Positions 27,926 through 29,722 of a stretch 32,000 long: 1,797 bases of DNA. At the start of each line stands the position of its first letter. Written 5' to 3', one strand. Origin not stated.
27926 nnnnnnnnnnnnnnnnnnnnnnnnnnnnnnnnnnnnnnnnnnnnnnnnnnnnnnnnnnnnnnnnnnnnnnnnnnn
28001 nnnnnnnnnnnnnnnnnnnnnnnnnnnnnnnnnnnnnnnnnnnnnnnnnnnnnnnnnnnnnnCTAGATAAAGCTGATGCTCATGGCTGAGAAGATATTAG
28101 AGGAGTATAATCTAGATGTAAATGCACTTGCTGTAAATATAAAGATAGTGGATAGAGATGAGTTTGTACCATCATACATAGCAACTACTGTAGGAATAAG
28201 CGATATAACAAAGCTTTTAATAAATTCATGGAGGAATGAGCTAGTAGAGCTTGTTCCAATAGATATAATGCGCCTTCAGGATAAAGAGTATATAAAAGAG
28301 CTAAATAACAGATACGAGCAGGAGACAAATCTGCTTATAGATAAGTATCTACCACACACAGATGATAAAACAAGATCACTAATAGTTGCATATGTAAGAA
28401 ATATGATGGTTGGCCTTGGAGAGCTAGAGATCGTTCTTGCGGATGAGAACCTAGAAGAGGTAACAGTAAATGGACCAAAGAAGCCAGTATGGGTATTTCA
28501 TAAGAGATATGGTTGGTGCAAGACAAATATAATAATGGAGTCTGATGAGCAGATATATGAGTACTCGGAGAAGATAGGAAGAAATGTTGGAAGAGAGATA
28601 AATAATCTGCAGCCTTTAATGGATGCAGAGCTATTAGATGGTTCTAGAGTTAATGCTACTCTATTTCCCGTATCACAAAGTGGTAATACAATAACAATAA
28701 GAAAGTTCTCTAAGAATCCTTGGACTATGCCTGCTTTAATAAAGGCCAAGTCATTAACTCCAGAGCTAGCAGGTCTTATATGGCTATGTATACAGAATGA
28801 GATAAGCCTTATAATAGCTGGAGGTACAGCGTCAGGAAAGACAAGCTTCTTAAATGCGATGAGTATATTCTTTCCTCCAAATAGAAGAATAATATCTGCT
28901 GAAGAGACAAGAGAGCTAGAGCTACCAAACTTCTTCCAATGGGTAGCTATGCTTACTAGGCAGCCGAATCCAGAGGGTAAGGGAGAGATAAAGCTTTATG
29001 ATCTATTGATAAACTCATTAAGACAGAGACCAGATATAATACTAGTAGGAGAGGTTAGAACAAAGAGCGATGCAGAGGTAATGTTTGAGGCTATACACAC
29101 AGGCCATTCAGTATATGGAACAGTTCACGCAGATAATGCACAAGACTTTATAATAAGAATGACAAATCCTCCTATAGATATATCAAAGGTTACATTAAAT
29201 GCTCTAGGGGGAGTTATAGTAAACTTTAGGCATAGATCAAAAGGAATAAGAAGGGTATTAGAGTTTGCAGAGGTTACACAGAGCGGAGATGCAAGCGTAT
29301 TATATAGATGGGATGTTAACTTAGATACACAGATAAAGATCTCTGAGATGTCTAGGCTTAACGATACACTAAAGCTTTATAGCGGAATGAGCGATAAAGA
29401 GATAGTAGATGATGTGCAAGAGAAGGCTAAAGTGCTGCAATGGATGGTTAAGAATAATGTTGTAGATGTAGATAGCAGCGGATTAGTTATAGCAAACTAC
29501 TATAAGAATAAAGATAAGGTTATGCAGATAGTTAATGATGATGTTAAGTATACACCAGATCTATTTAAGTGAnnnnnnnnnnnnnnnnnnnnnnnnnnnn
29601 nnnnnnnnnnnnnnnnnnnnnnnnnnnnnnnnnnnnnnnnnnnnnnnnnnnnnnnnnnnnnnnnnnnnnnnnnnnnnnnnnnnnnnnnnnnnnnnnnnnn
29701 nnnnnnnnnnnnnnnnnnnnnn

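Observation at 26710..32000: Type IV filament (Tad/Epd-like) operon with two unrecognisable accessory genes and no pilin in view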

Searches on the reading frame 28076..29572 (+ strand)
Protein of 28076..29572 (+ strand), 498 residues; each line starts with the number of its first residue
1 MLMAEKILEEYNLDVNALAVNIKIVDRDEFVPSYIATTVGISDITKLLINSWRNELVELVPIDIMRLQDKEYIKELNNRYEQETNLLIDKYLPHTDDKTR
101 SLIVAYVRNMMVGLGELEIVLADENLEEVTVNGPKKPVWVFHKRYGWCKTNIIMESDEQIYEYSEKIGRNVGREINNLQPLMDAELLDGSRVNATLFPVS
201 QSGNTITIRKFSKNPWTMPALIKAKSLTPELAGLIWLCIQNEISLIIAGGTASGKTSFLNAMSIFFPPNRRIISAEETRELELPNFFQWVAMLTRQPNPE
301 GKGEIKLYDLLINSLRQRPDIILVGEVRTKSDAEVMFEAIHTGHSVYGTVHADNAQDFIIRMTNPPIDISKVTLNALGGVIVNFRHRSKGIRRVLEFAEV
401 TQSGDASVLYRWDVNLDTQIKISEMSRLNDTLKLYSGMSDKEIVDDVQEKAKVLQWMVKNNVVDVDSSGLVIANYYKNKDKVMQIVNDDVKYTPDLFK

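Call 7: search_protein_families(library=pfam, proteins=[window:28076-29572:+], max_evalue=0.1)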
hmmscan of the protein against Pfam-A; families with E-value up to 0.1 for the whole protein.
window:28076-29572:+ (498 aa): 3 families
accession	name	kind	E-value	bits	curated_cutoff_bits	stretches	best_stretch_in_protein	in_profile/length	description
PF00437.27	T2SSE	-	5.5e-32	111.3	24.9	1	192-364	83-257/370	Type II/IV secretion system protein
PF13555.12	AAA_29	-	0.051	13.8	27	0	244-271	24-51/61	P-loop containing region of AAA domain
PF01580.24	FtsK_SpoIIIE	-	0.06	13.2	24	0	243-262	38-59/221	FtsK/SpoIIIE family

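Call 9: search_protein_families(library=ncbifam, proteins=[window:28076-29572:+], max_evalue=0.01)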
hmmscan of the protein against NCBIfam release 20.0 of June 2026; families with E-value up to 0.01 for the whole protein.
window:28076-29572:+ (498 aa): 20 families
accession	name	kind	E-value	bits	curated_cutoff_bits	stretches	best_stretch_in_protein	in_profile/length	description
NF058587.1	archaellum_moto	equivalog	4.1e-78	263.4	550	1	79-477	113-519/527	archaellum flagellar ATPase motor FlaI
TIGR03819.1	heli_sec_ATPase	hypoth_equivalog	4.2e-51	174.1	373.15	1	98-362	36-297/340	TadA family conjugal transfer-associated ATPase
NF053672.1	bindosome_BasE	exception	3.5e-39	134.9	1000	1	117-480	141-512/512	bindosome assembly system ATPase subunit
TIGR02788.1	VirB11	equivalog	2.7e-35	121.9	249.95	2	231-363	133-263/308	P-type DNA transfer ATPase VirB11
TIGR02782.1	TrbB_P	equivalog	2.2e-27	96.1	304.55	1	116-405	13-298/303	P-type conjugative transfer ATPase TrbB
NF010475.0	PRK13900.1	equivalog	3.5e-26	92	389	2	234-396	152-321/333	type IV secretion system ATPase VirB11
NF010469.0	PRK13894.1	subfamily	4.9e-23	82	508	1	116-363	26-265/320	conjugal transfer ATPase TrbB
NF010407.0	PRK13833.1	subfamily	8.5e-20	71.4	499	1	107-383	11-280/323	conjugal transfer protein TrbB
NF041000.1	ATPase_ComGA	equivalog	9.8e-19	67.4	300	1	244-370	130-250/267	competence type IV pilus ATPase ComGA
NF010425.0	PRK13851.1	equivalog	1.3e-16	60.4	461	1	230-356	150-275/344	type IV secretion system protein VirB11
TIGR02538.1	type_IV_pilB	equivalog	1.9e-15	56.5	675.65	1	245-367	319-434/564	type IV-A pilus assembly ATPase PilB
NF007755.0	PRK10436.1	equivalog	1.2e-13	50.6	617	1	245-365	222-335/465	type II secretion system protein GspE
TIGR01420.1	pilT_fam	subfamily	2.5e-13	50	319.1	1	245-363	125-240/343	PilT/PilU family type 4a pilus ATPase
TIGR02533.1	type_II_gspE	equivalog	2.7e-11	42.8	630.25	1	245-364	246-358/486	type II secretion system ATPase GspE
NF053534.1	T4PilAsmATPsTfpB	equivalog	1.4e-09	36.9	850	1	304-364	391-451/584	type IV pilus assembly ATPase TfpB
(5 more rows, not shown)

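Call 16: find_related_loci(query=window:28076-29572:+, collection=genome_contigs, flank=10000)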
Query window:28076-29572:+ (498 aa) in genome_contigs; peptide patterns used: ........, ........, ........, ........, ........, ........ (x = any residue, [..] = any of these).
103 stretches matched a pattern; 72 encode a relative of the query (tblastn E <= 1e-3); 72 distinct loci.
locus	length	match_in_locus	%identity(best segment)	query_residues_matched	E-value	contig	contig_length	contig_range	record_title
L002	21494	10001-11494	66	1-498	0e+0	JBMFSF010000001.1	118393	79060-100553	MAG: Candidatus Micrarchaeia archaeon isolate KM4345-18 NODE_29_length_118393_cov_24.355921, whole genome shotgun sequen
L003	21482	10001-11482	65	5-498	0e+0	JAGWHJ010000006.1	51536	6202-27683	MAG: Candidatus Micrarchaeota archaeon isolate REEA76 REEA76-150_957, whole genome shotgun sequence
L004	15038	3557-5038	64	5-498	0e+0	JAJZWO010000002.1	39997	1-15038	MAG: Candidatus Micrarchaeota archaeon isolate TL1-2.bin19 NODE_862_length_39997_cov_16.8402, whole genome shotgun seque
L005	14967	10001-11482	64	5-498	0e+0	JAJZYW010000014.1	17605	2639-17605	MAG: Candidatus Micrarchaeota archaeon isolate TL1-5.bin78 NODE_3963_length_17605_cov_2.428482, whole genome shotgun seq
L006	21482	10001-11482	64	5-498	0e+0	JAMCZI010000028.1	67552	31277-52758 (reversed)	MAG: Candidatus Marsarchaeota archaeon isolate FK_Sedi_B_Bin.312 NODE_914_length_67552_cov_13.718, whole genome shotgun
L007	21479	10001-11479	65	5-497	0e+0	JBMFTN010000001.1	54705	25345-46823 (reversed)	MAG: Candidatus Micrarchaeia archaeon isolate KM4347-14 NODE_105_length_54705_cov_48.967484, whole genome shotgun sequen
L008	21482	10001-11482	65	4-497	0e+0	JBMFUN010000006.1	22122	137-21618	MAG: Candidatus Micrarchaeia archaeon isolate KM4348-04 NODE_621_length_22122_cov_174.288666, whole genome shotgun seque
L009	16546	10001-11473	62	5-495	0e+0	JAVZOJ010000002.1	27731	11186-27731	MAG: Candidatus Micrarchaeaceae archaeon isolate DRTY-6_202007_bins_10 DRTY-6_202007_bins_10_scaffold_2, whole genome sh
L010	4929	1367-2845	63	5-497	0e+0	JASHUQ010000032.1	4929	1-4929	MAG: Candidatus Micrarchaeota archaeon isolate JOPF183 JOPF_N043_contig_33867, whole genome shotgun sequence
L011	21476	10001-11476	63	7-497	0e+0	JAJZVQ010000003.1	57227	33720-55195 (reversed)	MAG: Candidatus Micrarchaeota archaeon isolate SKS5.bin61 NODE_893_length_57227_cov_16.531086, whole genome shotgun sequ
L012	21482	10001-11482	61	4-497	0e+0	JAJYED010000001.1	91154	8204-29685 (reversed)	MAG: Candidatus Micrarchaeota archaeon isolate DBS1-1.bin141 NODE_302_length_91154_cov_1.823580, whole genome shotgun se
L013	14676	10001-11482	60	4-497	0e+0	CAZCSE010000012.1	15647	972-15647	MAG TPA_asm: Candidatus Micrarchaeota archaeon isolate SRP226684_co1_18 genome assembly, contig: NODE_2851_length_15647_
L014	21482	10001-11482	60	4-497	0e+0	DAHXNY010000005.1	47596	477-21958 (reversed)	MAG TPA_asm: Candidatus Micrarchaeota archaeon isolate clean1794 NODE_5_length_47596_cov_8.592007, whole genome shotgun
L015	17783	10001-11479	62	6-498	0e+0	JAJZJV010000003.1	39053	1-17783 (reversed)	MAG: Candidatus Micrarchaeota archaeon isolate LSA5.bin73 NODE_1335_length_39053_cov_3.951344, whole genome shotgun sequ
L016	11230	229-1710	60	4-497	0e+0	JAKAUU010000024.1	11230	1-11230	MAG: Candidatus Micrarchaeota archaeon isolate YP3.bin49 NODE_7352_length_11230_cov_5.83041, whole genome shotgun sequen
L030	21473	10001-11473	61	8-498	0e+0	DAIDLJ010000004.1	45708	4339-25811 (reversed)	MAG TPA_asm: Candidatus Micrarchaeota archaeon isolate clean425 NODE_4_length_45708_cov_3.387872, whole genome shotgun s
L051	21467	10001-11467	52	7-495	2e-179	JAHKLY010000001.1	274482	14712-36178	MAG: Candidatus Micrarchaeota archaeon isolate MAG 297 R1_Bin_00305_2_000000000003, whole genome shotgun sequence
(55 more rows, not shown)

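Call 24: find_encoding_contigs(protein=window:28076-29572:+, flank=10000, max_places=4)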
Protein window:28076-29572:+ (498 aa): 1 contig read that carries it; 1 place shown.
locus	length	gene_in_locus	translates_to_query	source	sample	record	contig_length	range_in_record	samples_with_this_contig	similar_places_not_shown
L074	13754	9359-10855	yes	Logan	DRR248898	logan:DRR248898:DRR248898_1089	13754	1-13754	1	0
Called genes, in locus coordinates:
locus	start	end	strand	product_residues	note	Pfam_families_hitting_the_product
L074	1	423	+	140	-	?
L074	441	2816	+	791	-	-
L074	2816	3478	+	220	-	PF02732:ERCC4, PF12826:HHH_2, PF14520:HHH_5 (weak)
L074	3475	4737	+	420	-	PF00390:malic, PF03949:Malic_M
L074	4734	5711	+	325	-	PF05496:RuvB_N, PF00004:AAA, PF13173:AAA_14 (weak), PF13177:DNA_pol3_delta2, PF25361:AAA_lid_RFC1, PF08542:Rep_fac_C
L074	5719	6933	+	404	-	PF04894:Nre_N, PF04895:Nre_C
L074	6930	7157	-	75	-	-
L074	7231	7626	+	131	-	PF00892:EamA (faint)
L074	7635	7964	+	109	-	PF00892:EamA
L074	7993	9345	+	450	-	-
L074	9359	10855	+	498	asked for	PF00437:T2SSE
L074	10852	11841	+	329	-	-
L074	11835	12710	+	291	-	PF20990:DUF2207_C (faint), PF00482:T2SSF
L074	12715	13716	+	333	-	PF00482:T2SSF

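Call 37: search_protein_families(library=pfam, proteins=[L030:14152-16776:-, L030:16770-19010:-, L030:19014-19553:-, L030:19553-21301:-], max_evalue=0.01)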
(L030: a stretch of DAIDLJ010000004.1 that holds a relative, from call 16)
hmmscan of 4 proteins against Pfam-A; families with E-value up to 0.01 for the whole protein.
L030:14152-16776:- (875 aa): 1 family
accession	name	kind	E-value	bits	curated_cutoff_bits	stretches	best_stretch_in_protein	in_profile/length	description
PF13385.13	Laminin_G_3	-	1.9e-35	122.7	27.6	2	643-791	1-150/151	Concanavalin A-like lectin/glucanases superfamily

L030:16770-19010:- (747 aa): 2 families
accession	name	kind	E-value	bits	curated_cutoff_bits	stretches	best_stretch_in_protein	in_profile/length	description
PF13385.13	Laminin_G_3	-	3.9e-13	50.3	27.6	1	508-657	12-149/151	Concanavalin A-like lectin/glucanases superfamily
PF13360.13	PQQ_2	-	3.3e-09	37.2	27.6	1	117-203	32-110/233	Outer membrane protein assembly factor BamB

L030:19014-19553:- (180 aa): 0 families

L030:19553-21301:- (583 aa): 3 families
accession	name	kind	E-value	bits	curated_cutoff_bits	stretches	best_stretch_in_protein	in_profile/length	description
PF13385.13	Laminin_G_3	-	1.5e-48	165.2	27.6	3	186-347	3-151/151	Concanavalin A-like lectin/glucanases superfamily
PF02210.31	Laminin_G_2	-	0.00017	22.5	22.9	0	232-317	16-99/126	Laminin G domain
PF06439.18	3keto-disac_hyd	-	0.0065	17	26.8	0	251-294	99-147/187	3-keto-disaccharide hydrolase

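Call 45: search_solved_structures(query=window:28076-29569:+, max_evalue=1e-10)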
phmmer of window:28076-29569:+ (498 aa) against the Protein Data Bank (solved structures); distinct sequences matched with E-value up to 1e-10: 9.
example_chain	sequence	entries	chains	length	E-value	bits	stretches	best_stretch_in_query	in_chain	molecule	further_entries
2oap_1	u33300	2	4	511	1.7e-64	221.5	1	6-483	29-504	Type II secretion system protein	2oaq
4ii7_A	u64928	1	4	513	1.3e-55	192.2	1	67-401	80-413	FlaI ATPase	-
4ihq_A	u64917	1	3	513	8.5e-55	189.5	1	67-401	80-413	FlaI ATPase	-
8rkd_E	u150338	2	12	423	1.4e-45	159.1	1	103-364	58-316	Pilus assembly ATPase CpaF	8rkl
8rjf_A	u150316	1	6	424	1.4e-45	159.1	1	103-364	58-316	Pilus assembly ATPase CpaF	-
9e24_A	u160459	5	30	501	2.3e-45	158.4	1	103-364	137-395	CpaF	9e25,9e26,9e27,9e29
6bge_A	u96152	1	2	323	1.1e-16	63.9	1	121-366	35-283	VirB11-like protein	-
1g6o_A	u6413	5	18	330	1.2e-16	63.8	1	121-366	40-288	CAG-ALPHA | virB11 homolog | Cag-alfa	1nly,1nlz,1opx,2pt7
6gef_A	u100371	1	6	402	9.9e-11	44.2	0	214-362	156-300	Type IV secretion system protein DotB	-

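Call 73: search_protein_families(library=ncbifam, proteins=[L051:14198-14755:+, L030:19014-19553:-], max_evalue=0.1)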
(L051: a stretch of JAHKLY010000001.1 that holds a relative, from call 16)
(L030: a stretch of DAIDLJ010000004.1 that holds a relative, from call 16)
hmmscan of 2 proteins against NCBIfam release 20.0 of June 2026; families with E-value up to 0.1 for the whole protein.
L051:14198-14755:+ (186 aa): 0 families

L030:19014-19553:- (180 aa): 1 family
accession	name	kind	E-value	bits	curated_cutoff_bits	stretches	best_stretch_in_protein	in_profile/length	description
TIGR00847.1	ccoS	equivalog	0.048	13.3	28.35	1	13-36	8-31/51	cbb3-type cytochrome oxidase assembly protein CcoS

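Call 75: search_protein_families(library=pfam, proteins=[L007:7917-8627:+], max_evalue=0.001)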
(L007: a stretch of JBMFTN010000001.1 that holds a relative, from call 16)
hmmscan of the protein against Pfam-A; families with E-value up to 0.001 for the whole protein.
L007:7917-8627:+ (237 aa): 1 family
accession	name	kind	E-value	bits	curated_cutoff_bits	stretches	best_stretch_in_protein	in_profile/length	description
PF02163.28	Peptidase_M50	-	2e-10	40.8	27.2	2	158-191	158-191/221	Peptidase family M50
